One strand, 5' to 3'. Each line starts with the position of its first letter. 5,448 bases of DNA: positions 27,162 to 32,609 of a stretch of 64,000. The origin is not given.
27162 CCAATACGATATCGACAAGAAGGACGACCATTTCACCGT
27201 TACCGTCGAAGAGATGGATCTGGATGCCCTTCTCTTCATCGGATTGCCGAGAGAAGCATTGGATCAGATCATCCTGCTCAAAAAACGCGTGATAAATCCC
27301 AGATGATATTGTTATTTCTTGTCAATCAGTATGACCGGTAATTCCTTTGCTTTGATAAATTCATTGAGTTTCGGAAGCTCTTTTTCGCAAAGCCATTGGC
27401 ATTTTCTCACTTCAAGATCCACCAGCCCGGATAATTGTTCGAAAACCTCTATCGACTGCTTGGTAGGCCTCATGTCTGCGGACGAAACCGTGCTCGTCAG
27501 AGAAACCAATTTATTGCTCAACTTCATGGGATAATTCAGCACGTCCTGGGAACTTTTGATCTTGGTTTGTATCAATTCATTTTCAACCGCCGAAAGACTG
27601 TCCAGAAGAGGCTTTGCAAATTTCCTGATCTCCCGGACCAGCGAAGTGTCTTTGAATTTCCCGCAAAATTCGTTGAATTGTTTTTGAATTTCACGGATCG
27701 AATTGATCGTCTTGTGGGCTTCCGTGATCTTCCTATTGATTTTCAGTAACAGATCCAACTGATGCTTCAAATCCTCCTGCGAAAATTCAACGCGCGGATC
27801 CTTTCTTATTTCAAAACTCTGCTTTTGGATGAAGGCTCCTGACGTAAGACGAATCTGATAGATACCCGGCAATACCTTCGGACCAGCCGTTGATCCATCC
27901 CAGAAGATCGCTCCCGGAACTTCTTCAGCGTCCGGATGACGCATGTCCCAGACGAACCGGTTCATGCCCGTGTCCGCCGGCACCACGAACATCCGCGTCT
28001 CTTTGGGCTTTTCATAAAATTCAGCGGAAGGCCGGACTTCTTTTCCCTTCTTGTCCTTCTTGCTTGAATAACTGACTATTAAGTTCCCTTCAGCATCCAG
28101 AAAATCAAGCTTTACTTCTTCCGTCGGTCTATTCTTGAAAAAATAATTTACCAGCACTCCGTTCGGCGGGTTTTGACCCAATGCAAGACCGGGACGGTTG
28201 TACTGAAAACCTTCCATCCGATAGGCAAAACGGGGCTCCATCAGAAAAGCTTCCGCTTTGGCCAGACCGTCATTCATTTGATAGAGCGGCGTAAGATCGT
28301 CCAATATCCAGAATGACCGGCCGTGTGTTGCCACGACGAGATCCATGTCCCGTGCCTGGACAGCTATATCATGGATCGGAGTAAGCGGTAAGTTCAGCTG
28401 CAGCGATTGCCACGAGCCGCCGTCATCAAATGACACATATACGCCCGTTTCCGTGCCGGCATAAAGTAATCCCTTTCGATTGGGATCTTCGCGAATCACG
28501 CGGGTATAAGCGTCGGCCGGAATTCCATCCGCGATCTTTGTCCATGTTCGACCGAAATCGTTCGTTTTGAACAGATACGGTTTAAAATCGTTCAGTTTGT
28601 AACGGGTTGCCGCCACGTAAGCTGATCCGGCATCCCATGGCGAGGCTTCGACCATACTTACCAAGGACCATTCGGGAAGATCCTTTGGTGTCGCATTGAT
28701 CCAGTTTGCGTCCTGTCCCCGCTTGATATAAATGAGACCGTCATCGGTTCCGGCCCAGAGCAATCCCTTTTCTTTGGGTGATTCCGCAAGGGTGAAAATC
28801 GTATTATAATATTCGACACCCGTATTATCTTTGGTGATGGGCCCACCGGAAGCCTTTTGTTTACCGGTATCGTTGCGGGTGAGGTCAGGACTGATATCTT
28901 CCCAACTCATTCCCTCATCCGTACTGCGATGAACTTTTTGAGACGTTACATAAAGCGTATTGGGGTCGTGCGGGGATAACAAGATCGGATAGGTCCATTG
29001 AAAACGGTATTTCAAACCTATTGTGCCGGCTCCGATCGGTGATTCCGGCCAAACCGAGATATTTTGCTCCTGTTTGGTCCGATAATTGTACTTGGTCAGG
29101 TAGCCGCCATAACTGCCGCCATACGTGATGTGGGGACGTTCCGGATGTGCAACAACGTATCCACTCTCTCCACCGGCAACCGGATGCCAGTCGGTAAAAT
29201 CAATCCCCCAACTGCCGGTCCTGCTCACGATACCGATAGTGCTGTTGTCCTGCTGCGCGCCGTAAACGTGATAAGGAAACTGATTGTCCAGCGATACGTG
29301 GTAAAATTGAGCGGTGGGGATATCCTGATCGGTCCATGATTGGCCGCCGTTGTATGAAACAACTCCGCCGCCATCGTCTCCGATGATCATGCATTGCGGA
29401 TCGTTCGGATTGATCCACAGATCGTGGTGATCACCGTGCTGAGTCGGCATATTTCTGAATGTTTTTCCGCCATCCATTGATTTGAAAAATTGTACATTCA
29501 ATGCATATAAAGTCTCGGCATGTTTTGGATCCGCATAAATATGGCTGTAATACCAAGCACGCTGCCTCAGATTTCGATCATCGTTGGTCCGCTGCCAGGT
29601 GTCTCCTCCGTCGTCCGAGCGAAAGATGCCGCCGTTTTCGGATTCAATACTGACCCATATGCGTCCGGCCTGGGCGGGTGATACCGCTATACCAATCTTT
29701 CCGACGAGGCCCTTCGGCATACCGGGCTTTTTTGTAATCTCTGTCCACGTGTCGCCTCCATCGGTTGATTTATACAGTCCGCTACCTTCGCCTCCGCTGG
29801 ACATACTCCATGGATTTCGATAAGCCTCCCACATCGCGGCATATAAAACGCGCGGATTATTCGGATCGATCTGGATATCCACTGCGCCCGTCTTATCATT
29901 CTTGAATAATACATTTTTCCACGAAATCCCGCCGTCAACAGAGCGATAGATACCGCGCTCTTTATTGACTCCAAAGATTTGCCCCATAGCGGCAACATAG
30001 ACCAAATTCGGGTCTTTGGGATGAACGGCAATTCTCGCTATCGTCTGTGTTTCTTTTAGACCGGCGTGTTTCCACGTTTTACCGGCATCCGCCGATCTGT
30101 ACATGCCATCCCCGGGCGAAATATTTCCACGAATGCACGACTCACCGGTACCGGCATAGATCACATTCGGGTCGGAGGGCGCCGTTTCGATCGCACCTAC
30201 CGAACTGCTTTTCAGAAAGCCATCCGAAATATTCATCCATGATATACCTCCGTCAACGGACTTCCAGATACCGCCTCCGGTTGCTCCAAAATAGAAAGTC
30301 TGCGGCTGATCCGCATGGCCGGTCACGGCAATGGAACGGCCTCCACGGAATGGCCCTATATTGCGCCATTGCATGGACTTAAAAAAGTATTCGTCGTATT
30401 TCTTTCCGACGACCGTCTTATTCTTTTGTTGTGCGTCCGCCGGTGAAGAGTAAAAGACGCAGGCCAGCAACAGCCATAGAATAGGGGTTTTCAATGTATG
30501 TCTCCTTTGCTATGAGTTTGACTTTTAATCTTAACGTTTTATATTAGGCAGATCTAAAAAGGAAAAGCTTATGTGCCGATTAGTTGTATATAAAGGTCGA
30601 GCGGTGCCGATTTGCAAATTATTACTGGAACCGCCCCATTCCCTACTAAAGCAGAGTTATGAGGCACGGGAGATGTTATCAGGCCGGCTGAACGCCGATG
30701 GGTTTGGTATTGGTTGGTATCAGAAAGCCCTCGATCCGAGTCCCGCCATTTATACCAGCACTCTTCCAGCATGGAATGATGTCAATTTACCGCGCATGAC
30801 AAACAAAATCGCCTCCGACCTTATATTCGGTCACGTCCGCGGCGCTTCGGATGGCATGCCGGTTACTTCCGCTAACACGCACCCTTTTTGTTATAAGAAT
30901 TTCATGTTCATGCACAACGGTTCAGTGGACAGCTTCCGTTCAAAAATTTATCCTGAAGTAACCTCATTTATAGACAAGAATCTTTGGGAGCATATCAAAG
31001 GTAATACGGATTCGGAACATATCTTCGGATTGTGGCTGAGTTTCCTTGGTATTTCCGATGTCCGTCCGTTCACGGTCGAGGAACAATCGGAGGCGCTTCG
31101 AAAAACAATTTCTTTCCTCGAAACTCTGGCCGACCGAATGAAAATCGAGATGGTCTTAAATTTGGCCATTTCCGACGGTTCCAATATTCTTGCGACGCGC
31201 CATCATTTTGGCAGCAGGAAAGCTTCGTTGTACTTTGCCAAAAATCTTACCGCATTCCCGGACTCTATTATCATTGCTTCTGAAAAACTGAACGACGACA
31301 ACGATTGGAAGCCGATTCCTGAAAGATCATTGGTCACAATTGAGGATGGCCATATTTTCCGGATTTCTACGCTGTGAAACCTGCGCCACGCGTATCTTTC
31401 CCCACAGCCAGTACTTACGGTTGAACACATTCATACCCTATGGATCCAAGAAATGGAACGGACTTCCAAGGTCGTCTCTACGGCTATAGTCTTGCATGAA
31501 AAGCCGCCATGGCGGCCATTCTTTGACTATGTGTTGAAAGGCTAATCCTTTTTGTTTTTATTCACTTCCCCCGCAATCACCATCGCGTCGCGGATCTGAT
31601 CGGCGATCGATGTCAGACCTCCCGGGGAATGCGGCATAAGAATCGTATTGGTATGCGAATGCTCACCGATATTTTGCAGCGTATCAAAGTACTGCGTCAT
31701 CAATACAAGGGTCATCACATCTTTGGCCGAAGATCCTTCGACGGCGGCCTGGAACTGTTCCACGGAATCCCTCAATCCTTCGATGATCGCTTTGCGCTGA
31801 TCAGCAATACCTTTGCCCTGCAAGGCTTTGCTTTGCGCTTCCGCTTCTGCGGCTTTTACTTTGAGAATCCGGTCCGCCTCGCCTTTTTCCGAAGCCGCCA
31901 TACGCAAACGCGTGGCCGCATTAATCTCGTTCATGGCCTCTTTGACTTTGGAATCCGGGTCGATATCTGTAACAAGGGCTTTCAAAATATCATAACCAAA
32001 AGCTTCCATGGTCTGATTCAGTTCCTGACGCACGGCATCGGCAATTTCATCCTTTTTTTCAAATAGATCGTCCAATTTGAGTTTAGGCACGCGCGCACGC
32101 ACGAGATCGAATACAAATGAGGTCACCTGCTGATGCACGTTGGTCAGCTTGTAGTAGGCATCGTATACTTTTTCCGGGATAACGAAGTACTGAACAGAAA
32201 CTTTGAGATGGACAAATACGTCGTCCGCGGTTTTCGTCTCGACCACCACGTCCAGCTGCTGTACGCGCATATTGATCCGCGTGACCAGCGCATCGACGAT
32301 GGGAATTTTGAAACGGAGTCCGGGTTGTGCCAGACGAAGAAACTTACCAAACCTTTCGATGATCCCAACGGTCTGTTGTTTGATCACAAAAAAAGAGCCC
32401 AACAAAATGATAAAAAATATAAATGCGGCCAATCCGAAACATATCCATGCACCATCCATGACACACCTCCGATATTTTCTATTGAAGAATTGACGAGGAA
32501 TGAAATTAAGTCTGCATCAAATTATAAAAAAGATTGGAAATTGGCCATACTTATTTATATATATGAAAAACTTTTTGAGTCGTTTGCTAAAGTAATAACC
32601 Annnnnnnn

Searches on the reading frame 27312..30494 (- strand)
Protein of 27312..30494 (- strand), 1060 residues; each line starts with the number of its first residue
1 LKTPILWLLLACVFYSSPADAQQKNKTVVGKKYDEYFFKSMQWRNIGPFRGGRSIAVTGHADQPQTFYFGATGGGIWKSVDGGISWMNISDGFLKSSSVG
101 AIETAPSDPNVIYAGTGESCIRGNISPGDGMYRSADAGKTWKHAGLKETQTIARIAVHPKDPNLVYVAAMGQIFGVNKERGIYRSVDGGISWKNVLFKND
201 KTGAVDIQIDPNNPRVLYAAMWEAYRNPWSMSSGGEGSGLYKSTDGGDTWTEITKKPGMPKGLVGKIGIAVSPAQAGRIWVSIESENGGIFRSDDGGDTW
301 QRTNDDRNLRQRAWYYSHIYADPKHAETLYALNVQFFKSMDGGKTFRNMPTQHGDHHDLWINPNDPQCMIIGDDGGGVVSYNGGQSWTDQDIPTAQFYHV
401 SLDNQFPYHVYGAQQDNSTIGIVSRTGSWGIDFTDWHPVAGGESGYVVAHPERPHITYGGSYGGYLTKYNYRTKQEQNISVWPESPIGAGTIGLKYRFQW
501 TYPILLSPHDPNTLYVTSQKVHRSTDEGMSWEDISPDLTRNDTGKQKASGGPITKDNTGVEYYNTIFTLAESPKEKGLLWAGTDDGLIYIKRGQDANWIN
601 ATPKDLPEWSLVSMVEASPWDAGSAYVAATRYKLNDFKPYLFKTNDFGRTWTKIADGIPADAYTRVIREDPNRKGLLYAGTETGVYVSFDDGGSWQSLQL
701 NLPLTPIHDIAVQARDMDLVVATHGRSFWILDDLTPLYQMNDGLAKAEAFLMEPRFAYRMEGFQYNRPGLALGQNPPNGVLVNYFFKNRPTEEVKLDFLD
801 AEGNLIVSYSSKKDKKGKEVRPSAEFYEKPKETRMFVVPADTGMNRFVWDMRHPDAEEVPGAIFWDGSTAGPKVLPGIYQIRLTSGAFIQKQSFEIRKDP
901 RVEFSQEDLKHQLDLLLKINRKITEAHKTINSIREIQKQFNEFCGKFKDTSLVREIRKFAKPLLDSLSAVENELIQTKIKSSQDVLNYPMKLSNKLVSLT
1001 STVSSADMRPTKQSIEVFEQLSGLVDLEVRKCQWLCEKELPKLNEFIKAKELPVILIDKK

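Call 6: search_protein_families(library=pfam, proteins=[window:27312-30494:-])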
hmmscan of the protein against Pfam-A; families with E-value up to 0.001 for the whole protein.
window:27312-30494:- (1060 aa): 3 families
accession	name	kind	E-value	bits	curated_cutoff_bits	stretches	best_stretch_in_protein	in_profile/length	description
PF15902.12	Sortilin-Vps10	-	2.2e-31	109.6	33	3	131-255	3-114/446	Sortilin, neurotensin receptor 3,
PF02012.26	BNR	-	6.2e-11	41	27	0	291-302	1-12/12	BNR/Asp-box repeat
PF13088.12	BNR_2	-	1.4e-05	25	31.4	0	235-307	79-157/277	BNR repeat-like domain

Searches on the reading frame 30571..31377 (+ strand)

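Call 6: search_protein_families(library=pfam, proteins=[window:30571-31377:+])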
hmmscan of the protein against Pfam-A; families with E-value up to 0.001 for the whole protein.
window:30571-31377:+ (268 aa): 2 families
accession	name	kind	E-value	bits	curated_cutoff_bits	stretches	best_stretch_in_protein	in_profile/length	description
PF13230.11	GATase_4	-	8.1e-19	68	23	1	40-264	31-255/272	Glutamine amidotransferases class-II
PF13522.11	GATase_6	-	1.6e-06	28.6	27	1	81-155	9-77/130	Glutamine amidotransferase domain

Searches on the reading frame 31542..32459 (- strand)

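Call 6: search_protein_families(library=pfam, proteins=[window:31542-32459:-])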
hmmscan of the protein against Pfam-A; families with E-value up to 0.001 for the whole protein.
window:31542-32459:- (305 aa): 1 family
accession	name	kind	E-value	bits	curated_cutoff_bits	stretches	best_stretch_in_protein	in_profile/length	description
PF01145.31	Band_7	-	1.4e-31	110.4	23.6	1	25-200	2-166/176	SPFH domain / Band 7 family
